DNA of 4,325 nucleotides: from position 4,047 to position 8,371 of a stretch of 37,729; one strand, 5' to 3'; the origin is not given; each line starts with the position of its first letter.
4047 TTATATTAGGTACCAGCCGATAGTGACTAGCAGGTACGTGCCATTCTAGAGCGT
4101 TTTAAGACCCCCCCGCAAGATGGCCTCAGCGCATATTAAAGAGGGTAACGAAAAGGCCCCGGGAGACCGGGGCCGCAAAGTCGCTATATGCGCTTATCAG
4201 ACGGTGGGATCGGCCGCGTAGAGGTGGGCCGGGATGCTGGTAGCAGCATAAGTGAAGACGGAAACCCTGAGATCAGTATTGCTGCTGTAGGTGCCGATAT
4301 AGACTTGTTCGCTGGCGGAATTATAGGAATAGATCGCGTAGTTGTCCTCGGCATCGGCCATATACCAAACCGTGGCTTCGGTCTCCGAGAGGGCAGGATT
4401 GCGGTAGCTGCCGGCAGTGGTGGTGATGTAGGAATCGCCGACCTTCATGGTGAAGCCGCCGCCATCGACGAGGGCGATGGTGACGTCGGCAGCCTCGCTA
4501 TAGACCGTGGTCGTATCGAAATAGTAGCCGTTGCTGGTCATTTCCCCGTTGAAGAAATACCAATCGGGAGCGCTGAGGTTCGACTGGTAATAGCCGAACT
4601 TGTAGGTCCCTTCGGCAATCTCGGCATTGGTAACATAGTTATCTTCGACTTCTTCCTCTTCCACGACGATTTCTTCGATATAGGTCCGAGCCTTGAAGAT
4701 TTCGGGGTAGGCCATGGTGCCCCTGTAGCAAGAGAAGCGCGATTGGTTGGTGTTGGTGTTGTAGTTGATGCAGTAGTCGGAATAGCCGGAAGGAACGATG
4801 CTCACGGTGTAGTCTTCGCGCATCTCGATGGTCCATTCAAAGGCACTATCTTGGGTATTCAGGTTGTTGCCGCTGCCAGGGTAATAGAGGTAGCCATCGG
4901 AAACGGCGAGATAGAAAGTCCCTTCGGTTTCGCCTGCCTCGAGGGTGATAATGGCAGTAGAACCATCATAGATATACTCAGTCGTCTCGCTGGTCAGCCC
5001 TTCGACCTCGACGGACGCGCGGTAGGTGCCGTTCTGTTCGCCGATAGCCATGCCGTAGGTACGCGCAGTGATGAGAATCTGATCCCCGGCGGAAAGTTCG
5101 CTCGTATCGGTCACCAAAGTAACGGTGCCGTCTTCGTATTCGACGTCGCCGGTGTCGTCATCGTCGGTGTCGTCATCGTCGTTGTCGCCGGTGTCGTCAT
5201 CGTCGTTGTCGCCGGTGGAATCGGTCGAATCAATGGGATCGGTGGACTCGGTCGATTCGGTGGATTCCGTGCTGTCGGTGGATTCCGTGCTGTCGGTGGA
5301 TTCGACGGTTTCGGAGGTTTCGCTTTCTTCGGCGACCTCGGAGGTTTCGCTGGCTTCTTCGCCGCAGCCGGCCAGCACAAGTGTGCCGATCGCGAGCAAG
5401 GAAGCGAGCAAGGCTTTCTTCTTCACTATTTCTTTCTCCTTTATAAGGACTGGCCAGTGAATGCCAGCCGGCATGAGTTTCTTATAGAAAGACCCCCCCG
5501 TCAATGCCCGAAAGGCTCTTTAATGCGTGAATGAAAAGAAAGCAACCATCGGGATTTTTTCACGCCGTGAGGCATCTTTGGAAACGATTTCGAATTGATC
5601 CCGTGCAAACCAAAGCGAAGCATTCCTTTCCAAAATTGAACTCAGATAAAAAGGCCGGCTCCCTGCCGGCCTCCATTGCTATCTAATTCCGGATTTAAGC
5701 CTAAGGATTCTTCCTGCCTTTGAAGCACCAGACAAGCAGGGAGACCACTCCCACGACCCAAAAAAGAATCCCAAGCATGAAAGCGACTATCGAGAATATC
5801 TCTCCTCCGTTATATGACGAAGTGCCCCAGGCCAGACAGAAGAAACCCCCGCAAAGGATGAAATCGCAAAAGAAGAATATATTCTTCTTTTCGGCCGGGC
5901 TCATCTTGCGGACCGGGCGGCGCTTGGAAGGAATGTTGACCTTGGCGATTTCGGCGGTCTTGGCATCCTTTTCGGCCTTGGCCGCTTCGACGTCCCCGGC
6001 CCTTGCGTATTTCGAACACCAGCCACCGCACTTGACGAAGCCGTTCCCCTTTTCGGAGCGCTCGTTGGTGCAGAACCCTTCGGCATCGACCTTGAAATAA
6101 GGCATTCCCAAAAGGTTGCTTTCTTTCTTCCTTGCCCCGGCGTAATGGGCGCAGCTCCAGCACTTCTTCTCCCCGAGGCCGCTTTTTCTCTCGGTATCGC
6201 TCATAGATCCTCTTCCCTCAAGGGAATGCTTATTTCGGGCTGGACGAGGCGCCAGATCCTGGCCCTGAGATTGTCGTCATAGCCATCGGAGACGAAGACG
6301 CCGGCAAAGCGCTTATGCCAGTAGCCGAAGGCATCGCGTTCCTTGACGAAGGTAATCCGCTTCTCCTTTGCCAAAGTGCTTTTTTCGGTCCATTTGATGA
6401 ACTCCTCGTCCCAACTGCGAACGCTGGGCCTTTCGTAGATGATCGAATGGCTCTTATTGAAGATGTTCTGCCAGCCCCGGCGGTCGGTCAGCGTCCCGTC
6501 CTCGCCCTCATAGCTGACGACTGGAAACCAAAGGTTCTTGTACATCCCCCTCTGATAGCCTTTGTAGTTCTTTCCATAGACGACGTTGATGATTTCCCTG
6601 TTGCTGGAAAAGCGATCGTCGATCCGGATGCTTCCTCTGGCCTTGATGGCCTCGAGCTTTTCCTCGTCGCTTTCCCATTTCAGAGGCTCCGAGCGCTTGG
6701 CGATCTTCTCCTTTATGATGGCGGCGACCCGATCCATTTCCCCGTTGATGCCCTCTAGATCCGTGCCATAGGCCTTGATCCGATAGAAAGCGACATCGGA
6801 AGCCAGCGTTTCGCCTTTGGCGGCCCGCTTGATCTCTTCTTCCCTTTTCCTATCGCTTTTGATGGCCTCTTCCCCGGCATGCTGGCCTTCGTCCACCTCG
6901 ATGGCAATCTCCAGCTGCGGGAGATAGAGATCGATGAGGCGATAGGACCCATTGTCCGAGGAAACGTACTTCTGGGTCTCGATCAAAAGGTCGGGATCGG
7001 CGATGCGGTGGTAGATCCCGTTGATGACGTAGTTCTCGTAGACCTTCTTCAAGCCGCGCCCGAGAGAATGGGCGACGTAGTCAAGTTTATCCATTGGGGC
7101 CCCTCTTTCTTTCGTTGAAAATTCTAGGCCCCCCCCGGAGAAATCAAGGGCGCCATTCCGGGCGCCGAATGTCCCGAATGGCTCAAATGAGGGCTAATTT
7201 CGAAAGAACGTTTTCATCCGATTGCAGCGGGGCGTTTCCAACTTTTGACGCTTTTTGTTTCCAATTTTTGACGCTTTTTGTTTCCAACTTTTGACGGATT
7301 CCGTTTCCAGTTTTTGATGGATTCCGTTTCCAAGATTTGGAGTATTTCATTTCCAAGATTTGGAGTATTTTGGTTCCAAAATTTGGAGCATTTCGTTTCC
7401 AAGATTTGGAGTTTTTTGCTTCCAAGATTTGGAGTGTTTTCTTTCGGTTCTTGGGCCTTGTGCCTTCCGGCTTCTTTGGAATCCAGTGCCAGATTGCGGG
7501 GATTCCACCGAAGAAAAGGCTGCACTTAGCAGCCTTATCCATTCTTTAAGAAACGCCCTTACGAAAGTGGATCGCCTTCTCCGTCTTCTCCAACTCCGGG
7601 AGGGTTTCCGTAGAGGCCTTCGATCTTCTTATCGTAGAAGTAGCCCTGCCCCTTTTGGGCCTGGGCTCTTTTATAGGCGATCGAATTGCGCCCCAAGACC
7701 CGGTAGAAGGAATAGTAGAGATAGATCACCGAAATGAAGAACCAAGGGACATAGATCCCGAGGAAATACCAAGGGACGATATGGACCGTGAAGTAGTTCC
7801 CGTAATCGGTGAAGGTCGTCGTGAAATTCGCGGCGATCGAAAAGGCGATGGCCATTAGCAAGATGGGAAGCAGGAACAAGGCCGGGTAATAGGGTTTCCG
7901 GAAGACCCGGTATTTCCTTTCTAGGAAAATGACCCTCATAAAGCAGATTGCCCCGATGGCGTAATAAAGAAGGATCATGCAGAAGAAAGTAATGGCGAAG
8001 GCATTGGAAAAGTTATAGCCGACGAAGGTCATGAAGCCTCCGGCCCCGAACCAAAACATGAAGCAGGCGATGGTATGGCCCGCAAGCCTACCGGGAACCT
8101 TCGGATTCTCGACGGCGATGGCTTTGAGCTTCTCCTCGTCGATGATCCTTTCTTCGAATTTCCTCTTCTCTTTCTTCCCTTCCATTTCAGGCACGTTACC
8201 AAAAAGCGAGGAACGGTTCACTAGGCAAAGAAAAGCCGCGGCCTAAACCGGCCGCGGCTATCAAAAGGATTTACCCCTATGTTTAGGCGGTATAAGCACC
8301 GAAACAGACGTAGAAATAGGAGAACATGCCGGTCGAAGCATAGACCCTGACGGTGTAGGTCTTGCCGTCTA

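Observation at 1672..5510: Three tandem paralogous lipoprotein cassettes with G7-tract promoter elements: candidate phase-variable surface-protein family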

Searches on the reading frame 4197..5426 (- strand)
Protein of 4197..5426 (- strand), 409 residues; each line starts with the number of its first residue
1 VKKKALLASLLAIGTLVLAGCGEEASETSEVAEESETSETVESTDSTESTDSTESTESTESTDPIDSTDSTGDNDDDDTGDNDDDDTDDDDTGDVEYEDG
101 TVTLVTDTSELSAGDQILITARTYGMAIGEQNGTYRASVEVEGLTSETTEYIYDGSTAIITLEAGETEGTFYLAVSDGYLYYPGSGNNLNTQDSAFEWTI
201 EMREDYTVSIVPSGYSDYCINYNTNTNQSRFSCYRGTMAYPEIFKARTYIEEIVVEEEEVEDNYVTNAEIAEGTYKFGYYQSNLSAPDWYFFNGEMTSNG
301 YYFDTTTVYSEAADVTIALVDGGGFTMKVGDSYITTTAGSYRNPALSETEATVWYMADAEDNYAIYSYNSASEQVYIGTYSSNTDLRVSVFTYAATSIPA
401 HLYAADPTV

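Call 7: search_protein_families(library=pfam, proteins=[window:4197-5426:-], max_evalue=0.1)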
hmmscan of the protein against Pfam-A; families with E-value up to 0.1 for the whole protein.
window:4197-5426:- (409 aa): 0 families

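Call 24: find_encoding_contigs(protein=window:4197-5426:-, flank=3000, max_places=10)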
Protein window:4197-5426:- (409 aa): 1 contig read that carries it; 1 place shown.
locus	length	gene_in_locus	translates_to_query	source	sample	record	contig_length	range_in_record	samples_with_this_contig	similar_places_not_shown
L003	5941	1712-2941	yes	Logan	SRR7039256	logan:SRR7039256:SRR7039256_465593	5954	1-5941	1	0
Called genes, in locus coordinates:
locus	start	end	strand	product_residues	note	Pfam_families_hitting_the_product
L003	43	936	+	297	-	PF21598:PvuRts1I-like_N, PF18491:SRA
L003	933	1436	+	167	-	-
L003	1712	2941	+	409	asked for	-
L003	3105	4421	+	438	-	PF02368:Big_2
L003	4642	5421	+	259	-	PF02368:Big_2 (weak)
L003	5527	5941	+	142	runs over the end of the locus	?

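Call 53: search_solved_structures(query=window:4197-5426:-, max_evalue=1)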
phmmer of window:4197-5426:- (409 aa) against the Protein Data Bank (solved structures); distinct sequences matched with E-value up to 1: 0.

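Call 64: find_homologous_proteins(query=window:4197-5426:-, max_evalue=0.00001)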
Query window:4197-5426:- (409 aa): 6 proteins with E <= 0.00001 among 8000 candidates.
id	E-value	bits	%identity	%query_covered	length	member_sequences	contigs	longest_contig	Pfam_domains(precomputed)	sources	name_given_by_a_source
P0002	7.3e-18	83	70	13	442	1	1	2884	PF02368.25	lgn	-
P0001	6.1e-17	80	70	13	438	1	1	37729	PF02368.25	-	-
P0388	8.6e-17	79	41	36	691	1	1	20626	PF00041.28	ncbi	-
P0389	2.7e-15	75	36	33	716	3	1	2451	PF00932.26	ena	-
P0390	3.5e-10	58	33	44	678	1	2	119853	PF13287.13,PF13290.14,PF01336.32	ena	-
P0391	2.7e-9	55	32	43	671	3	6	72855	PF13287.13,PF13290.14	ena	-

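Call 70: search_protein_families(library=ncbifam, proteins=[window:4197-5426:-], max_evalue=0.01)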
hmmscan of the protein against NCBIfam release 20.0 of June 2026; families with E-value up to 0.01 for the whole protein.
window:4197-5426:- (409 aa): 3 families
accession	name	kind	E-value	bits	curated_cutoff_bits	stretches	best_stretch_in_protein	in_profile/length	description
NF052588.1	RnaseEMycob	equivalog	0.0046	14.8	1400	1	23-99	812-890/945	ribonuclease E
NF042930.1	EF0163_fam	equivalog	0.0054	16.3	65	1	9-63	5-58/165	EF0163 family protein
NF041428.1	TrsH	subfamily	0.0061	16.7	150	0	3-50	2-45/149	TrsH/TraH family protein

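Call 88: list_cluster_members(proteins=[P0004, window:4197-5426:-, window:5701-6204:-, window:6201-7094:-, P0002])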
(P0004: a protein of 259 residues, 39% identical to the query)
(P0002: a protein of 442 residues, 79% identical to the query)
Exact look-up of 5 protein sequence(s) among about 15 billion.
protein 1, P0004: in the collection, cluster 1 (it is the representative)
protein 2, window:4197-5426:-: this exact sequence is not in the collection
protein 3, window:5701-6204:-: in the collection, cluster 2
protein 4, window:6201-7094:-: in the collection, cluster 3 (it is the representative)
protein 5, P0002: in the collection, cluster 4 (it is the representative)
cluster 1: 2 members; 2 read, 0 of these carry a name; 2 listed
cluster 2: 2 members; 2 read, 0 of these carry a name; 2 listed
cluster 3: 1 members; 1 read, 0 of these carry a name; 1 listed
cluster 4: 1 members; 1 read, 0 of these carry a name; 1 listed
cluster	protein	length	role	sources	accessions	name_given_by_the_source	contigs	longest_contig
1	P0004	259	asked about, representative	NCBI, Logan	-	-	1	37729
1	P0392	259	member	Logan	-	-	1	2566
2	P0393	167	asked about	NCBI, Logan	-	-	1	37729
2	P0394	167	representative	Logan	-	-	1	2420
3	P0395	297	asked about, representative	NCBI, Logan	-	-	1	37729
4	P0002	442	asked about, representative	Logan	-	-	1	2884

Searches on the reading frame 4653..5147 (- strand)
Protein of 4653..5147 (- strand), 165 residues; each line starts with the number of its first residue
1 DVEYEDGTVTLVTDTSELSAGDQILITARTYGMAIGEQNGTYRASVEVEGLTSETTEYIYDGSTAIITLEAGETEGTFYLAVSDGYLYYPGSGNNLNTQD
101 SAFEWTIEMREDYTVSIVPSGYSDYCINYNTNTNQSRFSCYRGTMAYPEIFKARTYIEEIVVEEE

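Call 87: predict_structure(alignment_id=A6)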
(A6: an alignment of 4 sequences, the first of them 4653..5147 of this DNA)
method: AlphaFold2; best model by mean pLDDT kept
length: 165 residues; sequences in the alignment: 4
mean_pLDDT: 43.1   pTM: 0.39
mean pLDDT of the five models: 43.1, 40.8, 40.6, 39.4, 38.9
residues with pLDDT >= 90: 0; 70-90: 0; 50-70: 46; < 50: 119
segments of 3 or more residues with pLDDT < 50: 4-6, 13-15, 28-66, 69-74, 80-102, 110-116, 122-148, 158-165
pLDDT, mean of each block of 10 residues (from residue 1): 51 52 51 38 34 37 45 48 38 39 52 47 39 35 41 49 29
secondary structure, 60 per line:
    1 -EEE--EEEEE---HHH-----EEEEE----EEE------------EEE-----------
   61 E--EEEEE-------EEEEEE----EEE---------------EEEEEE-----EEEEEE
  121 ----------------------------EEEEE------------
elements in order: E2-4 E7-11 E23-27 E32-34 E47-49 E64-68 E76-81 E86-88 E104-109 E115-120 E149-153

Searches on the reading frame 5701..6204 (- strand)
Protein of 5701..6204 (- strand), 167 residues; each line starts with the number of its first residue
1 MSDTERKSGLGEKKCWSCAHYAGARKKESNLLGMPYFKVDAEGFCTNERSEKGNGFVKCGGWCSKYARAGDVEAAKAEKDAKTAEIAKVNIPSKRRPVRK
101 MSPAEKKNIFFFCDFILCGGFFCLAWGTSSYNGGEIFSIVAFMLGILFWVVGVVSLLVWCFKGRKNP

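Call 11: search_protein_families(library=pfam, proteins=[window:5701-6204:-], max_evalue=0.001)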
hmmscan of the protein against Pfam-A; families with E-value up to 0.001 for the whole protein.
window:5701-6204:- (167 aa): 0 families

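Call 63: find_encoding_contigs(protein=window:5701-6204:-, flank=3000, max_places=10)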
Protein window:5701-6204:- (167 aa): 1 contig read that carries it; 1 place shown.
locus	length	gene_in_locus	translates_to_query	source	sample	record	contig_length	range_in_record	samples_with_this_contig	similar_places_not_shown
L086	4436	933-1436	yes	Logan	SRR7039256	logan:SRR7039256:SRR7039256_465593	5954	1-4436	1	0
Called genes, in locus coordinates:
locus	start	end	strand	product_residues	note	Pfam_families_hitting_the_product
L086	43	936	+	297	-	PF21598:PvuRts1I-like_N, PF18491:SRA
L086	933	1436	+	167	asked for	-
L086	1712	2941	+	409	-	-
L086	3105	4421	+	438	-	PF02368:Big_2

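Call 69: search_protein_families(library=padloc, proteins=[window:5701-6204:-], max_evalue=0.001)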
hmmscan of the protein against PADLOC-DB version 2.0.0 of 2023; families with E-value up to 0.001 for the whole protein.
window:5701-6204:- (167 aa): 0 families

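Call 70: search_protein_families(library=ncbifam, proteins=[window:5701-6204:-], max_evalue=0.01)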
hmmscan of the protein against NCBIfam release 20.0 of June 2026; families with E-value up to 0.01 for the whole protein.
window:5701-6204:- (167 aa): 0 families

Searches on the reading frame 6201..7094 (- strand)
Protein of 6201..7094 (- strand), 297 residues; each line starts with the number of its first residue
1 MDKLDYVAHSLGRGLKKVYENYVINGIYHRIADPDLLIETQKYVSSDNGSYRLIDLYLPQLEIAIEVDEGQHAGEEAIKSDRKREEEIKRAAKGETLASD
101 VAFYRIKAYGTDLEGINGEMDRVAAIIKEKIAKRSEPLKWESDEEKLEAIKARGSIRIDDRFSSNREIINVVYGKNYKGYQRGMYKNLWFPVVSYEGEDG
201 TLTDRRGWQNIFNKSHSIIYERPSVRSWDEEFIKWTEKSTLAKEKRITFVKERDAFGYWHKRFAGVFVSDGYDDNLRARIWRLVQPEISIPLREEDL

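Call 11: search_protein_families(library=pfam, proteins=[window:6201-7094:-], max_evalue=0.001)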
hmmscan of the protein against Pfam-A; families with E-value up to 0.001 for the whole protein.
window:6201-7094:- (297 aa): 2 families
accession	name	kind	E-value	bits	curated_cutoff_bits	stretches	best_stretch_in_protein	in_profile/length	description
PF21598.3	PvuRts1I-like_N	-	7.7e-22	78.3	27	1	4-89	1-84/131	Restriction endonuclease PvuRts1 I-like, N-terminal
PF18491.7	SRA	-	1.4e-14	54.7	30.2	1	150-287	2-142/145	SET and RING associated domain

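Call 29: find_encoding_contigs(protein=window:6201-7094:-, flank=3000, max_places=10)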
Protein window:6201-7094:- (297 aa): 1 contig read that carries it; 1 place shown.
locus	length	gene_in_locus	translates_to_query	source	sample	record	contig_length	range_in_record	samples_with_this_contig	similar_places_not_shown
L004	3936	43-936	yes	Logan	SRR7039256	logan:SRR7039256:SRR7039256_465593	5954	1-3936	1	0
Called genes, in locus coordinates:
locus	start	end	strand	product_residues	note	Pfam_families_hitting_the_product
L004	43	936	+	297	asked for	PF21598:PvuRts1I-like_N, PF18491:SRA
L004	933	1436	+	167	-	-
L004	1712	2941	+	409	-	-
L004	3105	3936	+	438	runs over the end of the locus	PF02368:Big_2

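Call 69: search_protein_families(library=padloc, proteins=[window:6201-7094:-], max_evalue=0.001)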
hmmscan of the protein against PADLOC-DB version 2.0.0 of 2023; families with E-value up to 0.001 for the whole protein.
window:6201-7094:- (297 aa): 3 families
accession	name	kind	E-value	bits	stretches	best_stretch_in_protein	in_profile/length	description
PDLC03210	mREase_II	-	5.7e-44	148.6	1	1-288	2-284/294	Type II methyl-directed restriction enzyme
PDLC03211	mREase_II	-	4.8e-19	66.9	1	1-76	1-76/312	Type II methyl-directed restriction enzyme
PDLC02868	DpdF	-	0.00045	16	1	44-86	76-116/1078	DpdF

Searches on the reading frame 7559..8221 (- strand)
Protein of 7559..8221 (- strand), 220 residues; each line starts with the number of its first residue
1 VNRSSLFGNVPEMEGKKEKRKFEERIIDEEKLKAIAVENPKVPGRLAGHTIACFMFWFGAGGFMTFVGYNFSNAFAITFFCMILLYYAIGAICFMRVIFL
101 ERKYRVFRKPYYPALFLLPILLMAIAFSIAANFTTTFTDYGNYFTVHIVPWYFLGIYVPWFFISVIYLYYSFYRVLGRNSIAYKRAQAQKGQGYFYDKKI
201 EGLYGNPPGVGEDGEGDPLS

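Call 11: search_protein_families(library=pfam, proteins=[window:7559-8221:-], max_evalue=0.001)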
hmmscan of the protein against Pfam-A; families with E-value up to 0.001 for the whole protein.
window:7559-8221:- (220 aa): 0 families

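Call 28: find_encoding_contigs(protein=window:7559-8221:-, flank=3000, max_places=10)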
Protein window:7559-8221:- (220 aa): no gene with exactly this product is on record in the collection.

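Call 30: find_encoding_contigs(protein=window:7559-8185:-, flank=3000, max_places=10)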
Protein window:7559-8185:- (208 aa): 1 contig read that carries it; 1 place shown.
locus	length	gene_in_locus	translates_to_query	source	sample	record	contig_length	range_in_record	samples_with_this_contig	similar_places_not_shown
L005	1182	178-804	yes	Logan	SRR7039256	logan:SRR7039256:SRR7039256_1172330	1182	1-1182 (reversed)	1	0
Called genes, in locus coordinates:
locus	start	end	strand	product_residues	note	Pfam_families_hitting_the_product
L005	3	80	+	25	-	?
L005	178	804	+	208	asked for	-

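Call 69: search_protein_families(library=padloc, proteins=[window:7559-8221:-], max_evalue=0.001)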
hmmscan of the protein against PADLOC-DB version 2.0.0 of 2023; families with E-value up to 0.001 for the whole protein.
window:7559-8221:- (220 aa): 0 families
